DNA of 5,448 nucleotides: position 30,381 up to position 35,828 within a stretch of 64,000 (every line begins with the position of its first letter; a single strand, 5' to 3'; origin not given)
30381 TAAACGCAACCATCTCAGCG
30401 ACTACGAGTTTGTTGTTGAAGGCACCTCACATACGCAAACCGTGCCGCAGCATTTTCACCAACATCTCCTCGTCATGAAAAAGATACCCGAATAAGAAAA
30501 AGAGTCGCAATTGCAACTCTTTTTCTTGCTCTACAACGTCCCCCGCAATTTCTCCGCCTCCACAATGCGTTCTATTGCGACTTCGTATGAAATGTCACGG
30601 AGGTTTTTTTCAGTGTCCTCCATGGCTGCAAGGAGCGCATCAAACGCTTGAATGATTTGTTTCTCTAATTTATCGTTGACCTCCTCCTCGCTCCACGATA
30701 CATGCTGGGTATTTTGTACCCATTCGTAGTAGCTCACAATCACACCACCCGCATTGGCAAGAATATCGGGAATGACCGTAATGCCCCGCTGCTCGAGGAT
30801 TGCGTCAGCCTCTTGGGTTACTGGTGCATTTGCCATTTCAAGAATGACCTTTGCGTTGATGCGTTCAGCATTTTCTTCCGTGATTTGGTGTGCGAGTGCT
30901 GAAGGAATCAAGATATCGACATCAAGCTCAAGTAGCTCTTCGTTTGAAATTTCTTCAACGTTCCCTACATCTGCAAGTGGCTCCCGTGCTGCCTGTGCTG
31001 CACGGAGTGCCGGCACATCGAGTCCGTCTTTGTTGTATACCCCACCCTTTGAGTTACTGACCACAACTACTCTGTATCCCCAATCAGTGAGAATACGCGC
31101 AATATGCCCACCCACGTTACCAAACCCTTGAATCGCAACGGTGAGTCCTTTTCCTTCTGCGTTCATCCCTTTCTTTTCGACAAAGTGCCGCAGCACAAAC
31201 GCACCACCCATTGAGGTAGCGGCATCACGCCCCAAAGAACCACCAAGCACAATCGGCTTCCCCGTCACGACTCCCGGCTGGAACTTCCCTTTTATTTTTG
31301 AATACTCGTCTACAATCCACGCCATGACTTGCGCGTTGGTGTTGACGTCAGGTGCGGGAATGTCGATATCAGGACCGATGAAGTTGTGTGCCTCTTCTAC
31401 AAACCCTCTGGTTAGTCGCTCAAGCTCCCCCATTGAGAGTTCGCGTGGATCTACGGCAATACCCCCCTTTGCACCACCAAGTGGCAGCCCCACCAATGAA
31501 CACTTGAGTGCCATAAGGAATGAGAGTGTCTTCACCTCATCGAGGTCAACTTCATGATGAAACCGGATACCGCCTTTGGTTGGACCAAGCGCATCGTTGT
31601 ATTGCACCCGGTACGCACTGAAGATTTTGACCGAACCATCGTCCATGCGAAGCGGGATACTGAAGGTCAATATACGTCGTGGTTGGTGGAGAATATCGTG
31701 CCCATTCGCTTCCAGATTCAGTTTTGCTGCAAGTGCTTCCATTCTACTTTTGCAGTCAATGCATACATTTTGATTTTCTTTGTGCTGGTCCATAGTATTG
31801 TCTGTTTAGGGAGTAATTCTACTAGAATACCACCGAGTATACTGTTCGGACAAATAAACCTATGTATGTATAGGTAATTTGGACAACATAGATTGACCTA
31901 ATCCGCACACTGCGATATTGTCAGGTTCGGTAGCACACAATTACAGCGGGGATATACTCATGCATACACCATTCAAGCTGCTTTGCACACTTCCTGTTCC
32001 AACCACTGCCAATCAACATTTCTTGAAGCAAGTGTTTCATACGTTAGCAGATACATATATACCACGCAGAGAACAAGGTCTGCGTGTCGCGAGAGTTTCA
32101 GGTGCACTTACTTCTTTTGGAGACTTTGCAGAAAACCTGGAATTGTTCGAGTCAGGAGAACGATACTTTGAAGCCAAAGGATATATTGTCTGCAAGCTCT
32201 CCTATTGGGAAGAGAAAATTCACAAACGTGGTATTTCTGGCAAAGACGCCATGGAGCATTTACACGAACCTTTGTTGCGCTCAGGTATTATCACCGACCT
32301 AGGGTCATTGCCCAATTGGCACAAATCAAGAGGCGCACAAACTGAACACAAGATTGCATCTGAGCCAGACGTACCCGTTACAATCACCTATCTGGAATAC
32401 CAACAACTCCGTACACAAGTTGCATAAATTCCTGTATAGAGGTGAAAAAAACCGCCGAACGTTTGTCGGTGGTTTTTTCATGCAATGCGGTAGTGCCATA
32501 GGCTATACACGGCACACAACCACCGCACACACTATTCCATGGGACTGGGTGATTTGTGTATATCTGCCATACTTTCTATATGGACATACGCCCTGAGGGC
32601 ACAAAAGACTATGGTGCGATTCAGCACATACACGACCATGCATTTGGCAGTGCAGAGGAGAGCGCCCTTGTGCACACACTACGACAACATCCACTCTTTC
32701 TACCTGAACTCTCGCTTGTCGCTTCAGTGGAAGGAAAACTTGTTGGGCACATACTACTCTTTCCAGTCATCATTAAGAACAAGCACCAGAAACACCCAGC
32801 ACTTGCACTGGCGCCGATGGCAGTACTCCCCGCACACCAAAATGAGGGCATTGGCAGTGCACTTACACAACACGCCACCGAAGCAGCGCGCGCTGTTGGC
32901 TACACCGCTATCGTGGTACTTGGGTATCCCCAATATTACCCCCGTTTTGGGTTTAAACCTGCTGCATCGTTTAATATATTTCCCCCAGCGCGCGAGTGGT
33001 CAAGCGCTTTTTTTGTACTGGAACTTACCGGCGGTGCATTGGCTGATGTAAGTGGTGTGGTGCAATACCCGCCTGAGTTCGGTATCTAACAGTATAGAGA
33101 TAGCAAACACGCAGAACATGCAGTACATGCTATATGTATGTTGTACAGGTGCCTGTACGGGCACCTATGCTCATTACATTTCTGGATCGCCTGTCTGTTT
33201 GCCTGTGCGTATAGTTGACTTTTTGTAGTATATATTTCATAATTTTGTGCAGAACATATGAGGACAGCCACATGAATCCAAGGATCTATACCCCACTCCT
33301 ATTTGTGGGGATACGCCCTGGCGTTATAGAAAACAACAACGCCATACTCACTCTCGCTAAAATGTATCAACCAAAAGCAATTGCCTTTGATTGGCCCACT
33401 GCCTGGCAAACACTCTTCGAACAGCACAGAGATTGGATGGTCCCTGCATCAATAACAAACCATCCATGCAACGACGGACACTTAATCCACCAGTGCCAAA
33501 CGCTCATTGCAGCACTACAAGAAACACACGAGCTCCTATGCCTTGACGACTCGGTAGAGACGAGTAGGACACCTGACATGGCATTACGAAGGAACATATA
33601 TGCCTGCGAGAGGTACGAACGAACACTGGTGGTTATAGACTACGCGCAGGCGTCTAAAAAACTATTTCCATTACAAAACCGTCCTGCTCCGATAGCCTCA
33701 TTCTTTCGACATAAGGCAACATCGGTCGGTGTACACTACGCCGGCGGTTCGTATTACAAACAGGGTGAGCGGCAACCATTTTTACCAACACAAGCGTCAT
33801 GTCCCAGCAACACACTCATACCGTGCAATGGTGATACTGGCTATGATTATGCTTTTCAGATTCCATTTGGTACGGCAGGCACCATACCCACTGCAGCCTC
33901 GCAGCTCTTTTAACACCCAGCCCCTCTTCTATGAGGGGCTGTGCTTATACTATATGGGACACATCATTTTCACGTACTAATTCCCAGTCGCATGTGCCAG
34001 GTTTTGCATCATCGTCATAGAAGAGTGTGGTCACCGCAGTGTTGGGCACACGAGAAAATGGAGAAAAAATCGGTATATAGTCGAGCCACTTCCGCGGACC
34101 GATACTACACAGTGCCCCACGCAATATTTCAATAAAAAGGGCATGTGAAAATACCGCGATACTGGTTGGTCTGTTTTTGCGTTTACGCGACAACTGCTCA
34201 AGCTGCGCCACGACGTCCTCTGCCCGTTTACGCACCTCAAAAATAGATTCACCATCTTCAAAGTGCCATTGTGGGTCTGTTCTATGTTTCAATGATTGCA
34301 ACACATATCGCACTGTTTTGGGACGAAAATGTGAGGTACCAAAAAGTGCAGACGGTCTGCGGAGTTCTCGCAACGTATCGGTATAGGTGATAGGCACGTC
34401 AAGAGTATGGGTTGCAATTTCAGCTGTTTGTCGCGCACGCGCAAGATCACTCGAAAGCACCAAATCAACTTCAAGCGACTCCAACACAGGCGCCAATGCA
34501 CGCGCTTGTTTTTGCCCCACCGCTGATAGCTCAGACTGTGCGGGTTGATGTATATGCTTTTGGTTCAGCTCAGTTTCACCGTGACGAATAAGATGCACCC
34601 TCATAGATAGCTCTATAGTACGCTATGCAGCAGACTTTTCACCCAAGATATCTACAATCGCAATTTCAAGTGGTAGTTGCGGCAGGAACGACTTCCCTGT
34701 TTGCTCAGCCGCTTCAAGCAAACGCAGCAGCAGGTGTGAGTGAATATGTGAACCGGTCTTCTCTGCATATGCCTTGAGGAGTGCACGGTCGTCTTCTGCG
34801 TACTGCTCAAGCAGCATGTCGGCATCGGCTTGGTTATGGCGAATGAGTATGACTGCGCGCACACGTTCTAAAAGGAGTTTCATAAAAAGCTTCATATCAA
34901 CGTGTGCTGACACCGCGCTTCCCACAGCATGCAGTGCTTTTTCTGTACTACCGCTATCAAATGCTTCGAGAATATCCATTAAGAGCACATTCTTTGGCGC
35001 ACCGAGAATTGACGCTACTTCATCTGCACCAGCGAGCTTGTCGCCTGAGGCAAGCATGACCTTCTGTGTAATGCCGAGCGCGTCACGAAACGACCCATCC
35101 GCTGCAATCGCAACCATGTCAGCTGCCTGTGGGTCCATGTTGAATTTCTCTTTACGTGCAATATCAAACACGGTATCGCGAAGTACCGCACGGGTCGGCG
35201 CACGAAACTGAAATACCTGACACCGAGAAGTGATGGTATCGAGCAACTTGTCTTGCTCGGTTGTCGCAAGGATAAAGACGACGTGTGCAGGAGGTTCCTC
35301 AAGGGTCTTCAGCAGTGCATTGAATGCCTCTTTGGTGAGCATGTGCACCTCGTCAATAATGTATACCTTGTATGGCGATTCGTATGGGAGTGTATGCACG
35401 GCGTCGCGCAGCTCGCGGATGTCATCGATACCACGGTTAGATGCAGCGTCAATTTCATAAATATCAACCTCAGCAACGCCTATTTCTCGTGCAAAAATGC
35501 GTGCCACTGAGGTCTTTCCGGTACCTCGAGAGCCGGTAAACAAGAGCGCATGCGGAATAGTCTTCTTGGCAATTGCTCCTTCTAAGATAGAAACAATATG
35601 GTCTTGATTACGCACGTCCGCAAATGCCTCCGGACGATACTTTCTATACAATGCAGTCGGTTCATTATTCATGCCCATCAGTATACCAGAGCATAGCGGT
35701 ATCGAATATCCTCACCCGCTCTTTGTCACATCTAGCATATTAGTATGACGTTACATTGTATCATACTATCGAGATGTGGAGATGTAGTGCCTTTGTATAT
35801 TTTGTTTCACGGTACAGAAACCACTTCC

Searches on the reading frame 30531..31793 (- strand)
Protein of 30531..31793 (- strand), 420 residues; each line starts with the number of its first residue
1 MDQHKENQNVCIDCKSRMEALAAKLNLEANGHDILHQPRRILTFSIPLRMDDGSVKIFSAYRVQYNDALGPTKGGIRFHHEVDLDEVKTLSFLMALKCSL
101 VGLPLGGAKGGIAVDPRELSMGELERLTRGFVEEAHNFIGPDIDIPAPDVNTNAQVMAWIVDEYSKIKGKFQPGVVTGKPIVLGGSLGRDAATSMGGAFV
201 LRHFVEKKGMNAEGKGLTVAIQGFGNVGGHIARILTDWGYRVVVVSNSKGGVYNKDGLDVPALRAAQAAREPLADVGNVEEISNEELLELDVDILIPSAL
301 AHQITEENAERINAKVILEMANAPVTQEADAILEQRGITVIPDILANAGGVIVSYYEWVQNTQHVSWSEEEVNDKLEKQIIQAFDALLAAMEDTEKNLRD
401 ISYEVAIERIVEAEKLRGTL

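Call 55: search_protein_families(library=pfam, proteins=[window:30531-31793:-], max_evalue=0.00001)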
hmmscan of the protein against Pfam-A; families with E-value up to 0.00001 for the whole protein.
window:30531-31793:- (420 aa): 2 families
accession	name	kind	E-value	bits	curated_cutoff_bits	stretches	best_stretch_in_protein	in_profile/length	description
PF00208.27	ELFV_dehydrog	-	8e-73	245.5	23.4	1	184-418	1-241/241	Glutamate/Leucine/Phenylalanine/Valine dehydrogenase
PF02812.23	ELFV_dehydrog_N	-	1.6e-56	190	25.3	1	38-166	1-129/129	Glu/Leu/Phe/Val dehydrogenase, dimerisation domain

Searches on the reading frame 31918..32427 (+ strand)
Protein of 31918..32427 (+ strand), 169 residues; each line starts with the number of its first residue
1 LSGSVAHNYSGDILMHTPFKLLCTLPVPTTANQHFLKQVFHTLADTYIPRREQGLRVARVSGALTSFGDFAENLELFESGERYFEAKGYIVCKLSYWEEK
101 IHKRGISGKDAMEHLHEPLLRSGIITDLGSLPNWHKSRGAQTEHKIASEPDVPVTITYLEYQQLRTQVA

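Call 71: search_protein_families(library=pfam, proteins=[window:31918-32427:+], max_evalue=0.00001)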
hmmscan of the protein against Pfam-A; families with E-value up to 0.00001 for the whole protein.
window:31918-32427:+ (169 aa): 1 family
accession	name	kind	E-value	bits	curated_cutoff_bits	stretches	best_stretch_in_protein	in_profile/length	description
PF14359.12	DUF4406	-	7.5e-07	29.9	22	1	60-154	5-89/91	Domain of unknown function (DUF4406)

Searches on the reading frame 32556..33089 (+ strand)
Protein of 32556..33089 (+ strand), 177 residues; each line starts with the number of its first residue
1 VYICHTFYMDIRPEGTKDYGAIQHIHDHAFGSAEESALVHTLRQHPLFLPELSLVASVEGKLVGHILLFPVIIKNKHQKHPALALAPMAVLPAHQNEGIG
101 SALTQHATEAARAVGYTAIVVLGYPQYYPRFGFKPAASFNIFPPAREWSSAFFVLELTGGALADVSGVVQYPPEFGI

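Call 85: search_protein_families(library=pfam, proteins=[window:32556-33089:+], max_evalue=0.0001)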
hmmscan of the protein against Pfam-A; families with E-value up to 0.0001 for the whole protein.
window:32556-33089:+ (177 aa): 3 families
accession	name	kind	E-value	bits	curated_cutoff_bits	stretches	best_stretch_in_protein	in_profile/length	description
PF00583.31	Acetyltransf_1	-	3.7e-11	43.7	20.7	1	23-122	5-98/116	Acetyltransferase (GNAT) family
PF13527.13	Acetyltransf_9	-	2.2e-10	41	25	1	11-135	2-126/127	Acetyltransferase (GNAT) domain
PF13508.13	Acetyltransf_7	-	2.7e-10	40.9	27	1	54-135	6-84/84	Acetyltransferase (GNAT) domain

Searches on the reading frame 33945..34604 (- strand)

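Call 12: search_protein_families(library=pfam, proteins=[window:33945-34604:-], max_evalue=0.01)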
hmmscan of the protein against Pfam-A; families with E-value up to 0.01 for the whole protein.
window:33945-34604:- (219 aa): 1 family
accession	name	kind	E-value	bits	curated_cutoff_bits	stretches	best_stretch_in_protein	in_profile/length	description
PF00300.27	His_Phos_1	-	4.9e-31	108.4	21.7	1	3-197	1-182/194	Histidine phosphatase superfamily (branch 1)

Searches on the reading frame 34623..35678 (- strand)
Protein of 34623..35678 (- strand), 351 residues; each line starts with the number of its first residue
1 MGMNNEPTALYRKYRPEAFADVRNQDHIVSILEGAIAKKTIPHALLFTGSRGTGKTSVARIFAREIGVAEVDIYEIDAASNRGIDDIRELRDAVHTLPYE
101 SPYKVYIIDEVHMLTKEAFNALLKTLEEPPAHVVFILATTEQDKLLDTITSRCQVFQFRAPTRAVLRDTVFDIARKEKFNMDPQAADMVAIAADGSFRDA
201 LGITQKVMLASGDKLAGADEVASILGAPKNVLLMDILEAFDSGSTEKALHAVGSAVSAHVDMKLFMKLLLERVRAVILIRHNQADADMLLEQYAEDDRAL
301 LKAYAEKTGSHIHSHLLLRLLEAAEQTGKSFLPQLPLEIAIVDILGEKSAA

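Call 12: search_protein_families(library=pfam, proteins=[window:34623-35678:-], max_evalue=0.01)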
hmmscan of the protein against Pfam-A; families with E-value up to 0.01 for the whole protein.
window:34623-35678:- (351 aa): 16 families
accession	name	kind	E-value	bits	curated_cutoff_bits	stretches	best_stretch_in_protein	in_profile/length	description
PF13177.12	DNA_pol3_delta2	-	2.4e-36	125.6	27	2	81-160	80-159/161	DNA polymerase III, delta subunit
PF00004.35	AAA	-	3.7e-15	57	21.2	1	45-157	1-127/131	ATPase family associated with various cellular activities (AAA)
PF22608.2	DNAX_ATPase_lid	-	7.2e-08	32.5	27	1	172-204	8-40/49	DNA polymerase III clamp loader subunit, ATPase lid domain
PF13401.12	AAA_22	-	9.8e-08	32.8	27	0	99-140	80-123/130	AAA domain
PF05496.18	RuvB_N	-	4e-07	30.4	27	1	15-129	2-111/159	Holliday junction DNA helicase RuvB P-loop domain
PF06068.19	TIP49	-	1e-06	28.6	23.8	0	105-139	277-310/347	TIP49 P-loop domain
PF12169.13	DNA_pol3_gamma3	-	1.1e-06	28.9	24.4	1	218-342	3-125/143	DNA polymerase III subunits gamma and tau domain III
PF13173.12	AAA_14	-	7.7e-06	26.4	27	1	44-150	4-108/129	AAA domain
PF07728.20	AAA_5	-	4.5e-05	23.9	22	1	45-130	2-94/139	AAA domain (dynein-related subfamily)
PF13604.12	AAA_30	-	0.00022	21.5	27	1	46-136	22-122/191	AAA domain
PF13245.12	AAA_19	-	0.00037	21.1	25.1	0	44-136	13-123/134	AAA domain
PF13479.12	AAA_24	-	0.00067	20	27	0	46-120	6-82/195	AAA domain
PF05673.19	DUF815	-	0.0013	18.4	23.8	1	35-146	46-155/249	Protein of unknown function (DUF815)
PF13191.12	AAA_16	-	0.003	18.5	32.6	0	30-70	14-52/167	AAA ATPase domain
PF01078.27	Mg_chelatase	-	0.0074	16.2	20.3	0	19-103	2-82/207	Magnesium chelatase, subunit ChlI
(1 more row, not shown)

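Call 14: find_homologous_proteins(query=window:34623-35678:-, max_evalue=1e-20)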
Query window:34623-35678:- (351 aa): 8000 proteins with E <= 1e-20 among 8000 candidates; the best 120 are listed.
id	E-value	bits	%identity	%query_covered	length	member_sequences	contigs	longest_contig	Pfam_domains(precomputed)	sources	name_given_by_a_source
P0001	8.7e-221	750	100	100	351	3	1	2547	PF13173.13,PF12169.14,PF06068.20,PF00004.36,PF13401.13,PF22608.3,PF05496.19,PF13177.13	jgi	-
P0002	6.3e-163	560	75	99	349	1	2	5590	PF13173.13,PF12169.14,PF06068.20,PF00004.36,PF13401.13,PF22608.3,PF05496.19,PF13177.13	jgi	jgi:DNA polymerase-3 subunit gamma/tau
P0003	1.8e-162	558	77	97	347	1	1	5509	PF13173.13,PF12169.14,PF06068.20,PF13245.13,PF00004.36,PF13401.13,PF22608.3,PF05496.19,PF13177.13,PF07728.21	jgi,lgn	jgi:DNA polymerase-3 subunit gamma/tau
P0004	1.1e-161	556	73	97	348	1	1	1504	PF13173.13,PF12169.14,PF06068.20,PF00004.36,PF13401.13,PF22608.3,PF05496.19,PF13177.13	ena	-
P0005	1.3e-160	552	74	99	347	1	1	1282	PF13173.13,PF12169.14,PF06068.20,PF13604.13,PF00004.36,PF13401.13,PF22608.3,PF05496.19,PF13177.13,PF07728.21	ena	-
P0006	7.9e-159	546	72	99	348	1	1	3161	PF13173.13,PF12169.14,PF06068.20,PF00004.36,PF13401.13,PF22608.3,PF05496.19,PF13177.13,PF07728.21,PF25199.2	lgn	-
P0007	1.5e-156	539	71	99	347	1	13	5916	PF13173.13,PF12169.14,PF06068.20,PF00004.36,PF13401.13,PF22608.3,PF05496.19,PF13177.13,PF07728.21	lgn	-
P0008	2.3e-156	538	71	99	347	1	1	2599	PF13173.13,PF12169.14,PF06068.20,PF00004.36,PF13401.13,PF22608.3,PF05496.19,PF13177.13,PF07728.21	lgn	-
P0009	2.5e-156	538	72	97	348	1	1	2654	PF13173.13,PF12169.14,PF06068.20,PF00004.36,PF13401.13,PF22608.3,PF05496.19,PF13177.13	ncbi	-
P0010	2.2e-155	535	71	99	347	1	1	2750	PF13173.13,PF12169.14,PF06068.20,PF00004.36,PF13401.13,PF22608.3,PF05496.19,PF13177.13,PF07728.21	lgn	-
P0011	5.4e-155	534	71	98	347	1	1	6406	PF13173.13,PF12169.14,PF06068.20,PF00004.36,PF13401.13,PF22608.3,PF05496.19,PF13177.13,PF07728.21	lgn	-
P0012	7.2e-155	533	71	99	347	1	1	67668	PF13173.13,PF12169.14,PF06068.20,PF13604.13,PF00004.36,PF13401.13,PF22608.3,PF05496.19,PF13177.13,PF07728.21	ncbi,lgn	-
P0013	1.3e-154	532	71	99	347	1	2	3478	PF13173.13,PF12169.14,PF06068.20,PF13604.13,PF00004.36,PF13401.13,PF22608.3,PF05496.19,PF13177.13,PF07728.21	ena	-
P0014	2.2e-154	532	73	97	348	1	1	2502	PF13173.13,PF12169.14,PF13245.13,PF00004.36,PF13401.13,PF22608.3,PF05496.19,PF13177.13,PF07728.21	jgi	-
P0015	2.8e-154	531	73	96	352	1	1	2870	PF13173.13,PF12169.14,PF06068.20,PF13604.13,PF00004.36,PF13401.13,PF22608.3,PF05496.19,PF13177.13,PF07728.21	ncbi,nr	ncbi:MAG: DNA polymerase III subunit gamma/tau [bacterium]|nr:DNA polymerase III subunit gamma/tau [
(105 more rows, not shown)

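Call 19: find_encoding_contigs(protein=P0001, flank=5000)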
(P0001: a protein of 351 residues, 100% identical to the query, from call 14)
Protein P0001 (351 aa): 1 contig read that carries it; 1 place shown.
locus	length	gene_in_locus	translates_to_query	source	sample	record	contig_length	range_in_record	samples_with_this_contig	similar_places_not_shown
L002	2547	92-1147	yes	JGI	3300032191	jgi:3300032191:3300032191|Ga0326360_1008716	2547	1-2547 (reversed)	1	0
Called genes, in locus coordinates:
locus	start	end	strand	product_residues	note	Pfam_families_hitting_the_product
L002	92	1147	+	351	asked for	PF05496:RuvB_N (weak), PF06068:TIP49 (faint), PF13173:AAA_14 (faint), PF13401:AAA_22 (faint), PF00004:AAA, PF13177:DNA_pol3_delta2, PF22608:DNAX_ATPase_lid, PF12169:DNA_pol3_gamma3 (weak)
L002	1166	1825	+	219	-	PF00300:His_Phos_1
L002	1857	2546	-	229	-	?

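Call 28: find_encoding_contigs(protein=P0002, flank=5000, max_places=3)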
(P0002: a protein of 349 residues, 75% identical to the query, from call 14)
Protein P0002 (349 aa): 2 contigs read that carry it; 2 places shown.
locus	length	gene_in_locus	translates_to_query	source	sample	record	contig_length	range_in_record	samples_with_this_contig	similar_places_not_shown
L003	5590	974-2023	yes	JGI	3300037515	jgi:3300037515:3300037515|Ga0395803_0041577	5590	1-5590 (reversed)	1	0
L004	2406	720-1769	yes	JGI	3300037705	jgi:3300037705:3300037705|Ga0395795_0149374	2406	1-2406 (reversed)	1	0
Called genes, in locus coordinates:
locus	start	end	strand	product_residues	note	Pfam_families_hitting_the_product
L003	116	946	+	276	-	PF13354:Beta-lactamase2 (weak), PF00768:Peptidase_S11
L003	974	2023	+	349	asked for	PF05496:RuvB_N (weak), PF06068:TIP49 (faint), PF13177:DNA_pol3_delta2 (weak), PF00004:AAA, PF13173:AAA_14 (weak), PF13177:DNA_pol3_delta2, PF22608:DNAX_ATPase_lid, PF12169:DNA_pol3_gamma3 (weak), +1 more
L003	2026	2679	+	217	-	PF00300:His_Phos_1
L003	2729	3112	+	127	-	-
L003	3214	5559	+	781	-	PF00004:AAA (faint), PF17871:AAA_lid_9, PF07724:AAA_2, PF07728:AAA_5 (weak), PF10431:ClpB_D2-small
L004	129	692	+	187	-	PF00768:Peptidase_S11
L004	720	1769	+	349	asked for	PF05496:RuvB_N (weak), PF06068:TIP49 (faint), PF13177:DNA_pol3_delta2 (weak), PF00004:AAA, PF13173:AAA_14 (weak), PF13177:DNA_pol3_delta2, PF22608:DNAX_ATPase_lid, PF12169:DNA_pol3_gamma3 (weak), +1 more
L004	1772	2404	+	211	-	?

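Call 29: find_encoding_contigs(protein=P0003, flank=5000, max_places=3)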
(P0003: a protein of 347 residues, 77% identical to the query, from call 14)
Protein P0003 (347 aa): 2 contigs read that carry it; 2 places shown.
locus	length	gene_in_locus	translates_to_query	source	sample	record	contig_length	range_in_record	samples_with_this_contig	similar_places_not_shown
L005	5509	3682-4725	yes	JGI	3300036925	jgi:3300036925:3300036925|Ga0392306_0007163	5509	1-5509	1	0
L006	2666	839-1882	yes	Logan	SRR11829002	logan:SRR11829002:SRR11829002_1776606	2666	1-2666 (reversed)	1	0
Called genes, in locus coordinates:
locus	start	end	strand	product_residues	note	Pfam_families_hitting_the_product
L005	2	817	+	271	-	?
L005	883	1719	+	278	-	-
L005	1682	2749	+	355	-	PF01207:Dus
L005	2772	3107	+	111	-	-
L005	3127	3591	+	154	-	-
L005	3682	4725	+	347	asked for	PF05496:RuvB_N (weak), PF06068:TIP49 (faint), PF13177:DNA_pol3_delta2 (weak), PF00004:AAA, PF13173:AAA_14 (weak), PF13177:DNA_pol3_delta2, PF22608:DNAX_ATPase_lid, PF12169:DNA_pol3_gamma3 (weak), +3 more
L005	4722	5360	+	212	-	PF00300:His_Phos_1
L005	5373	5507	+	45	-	?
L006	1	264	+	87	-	?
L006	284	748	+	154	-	-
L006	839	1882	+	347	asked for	PF05496:RuvB_N (weak), PF06068:TIP49 (faint), PF13177:DNA_pol3_delta2 (weak), PF00004:AAA, PF13173:AAA_14 (weak), PF13177:DNA_pol3_delta2, PF22608:DNAX_ATPase_lid, PF12169:DNA_pol3_gamma3 (weak), +3 more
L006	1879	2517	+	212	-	PF00300:His_Phos_1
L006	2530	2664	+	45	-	?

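Call 30: find_encoding_contigs(protein=P0012, flank=10000, max_places=3)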
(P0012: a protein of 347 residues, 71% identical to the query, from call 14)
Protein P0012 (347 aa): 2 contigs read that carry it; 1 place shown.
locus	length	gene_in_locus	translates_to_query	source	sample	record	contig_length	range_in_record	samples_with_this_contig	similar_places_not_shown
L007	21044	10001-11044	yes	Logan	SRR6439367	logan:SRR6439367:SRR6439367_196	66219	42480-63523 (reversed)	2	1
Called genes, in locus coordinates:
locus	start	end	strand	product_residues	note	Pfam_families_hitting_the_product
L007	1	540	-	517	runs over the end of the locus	PF13328:HD_4, PF01966:HD (weak), PF04607:RelA_SpoT, PF02824:TGS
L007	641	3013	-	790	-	PF01751:Toprim, PF01131:Topoisom_bac, PF01396:Zn_ribbon_Top1, PF13368:Toprim_C_rpt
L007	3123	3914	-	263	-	-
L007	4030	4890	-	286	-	PF02481:DNA_processg_A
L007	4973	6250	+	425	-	PF02403:Seryl_tRNA_N, PF00587:tRNA-synt_2b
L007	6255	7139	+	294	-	-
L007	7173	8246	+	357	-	PF01207:Dus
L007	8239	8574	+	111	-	-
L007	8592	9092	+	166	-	-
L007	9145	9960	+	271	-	PF00768:Peptidase_S11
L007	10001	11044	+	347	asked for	PF05496:RuvB_N (weak), PF06068:TIP49 (faint), PF13177:DNA_pol3_delta2 (weak), PF00004:AAA, PF07728:AAA_5 (weak), PF13173:AAA_14 (weak), PF13177:DNA_pol3_delta2, PF22608:DNAX_ATPase_lid (weak), +3 more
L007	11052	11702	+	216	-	PF00300:His_Phos_1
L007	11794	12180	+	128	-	-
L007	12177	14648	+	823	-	PF00158:Sigma54_activat (faint), PF00004:AAA (faint), PF17871:AAA_lid_9, PF07724:AAA_2, PF07728:AAA_5 (weak), PF10431:ClpB_D2-small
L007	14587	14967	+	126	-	-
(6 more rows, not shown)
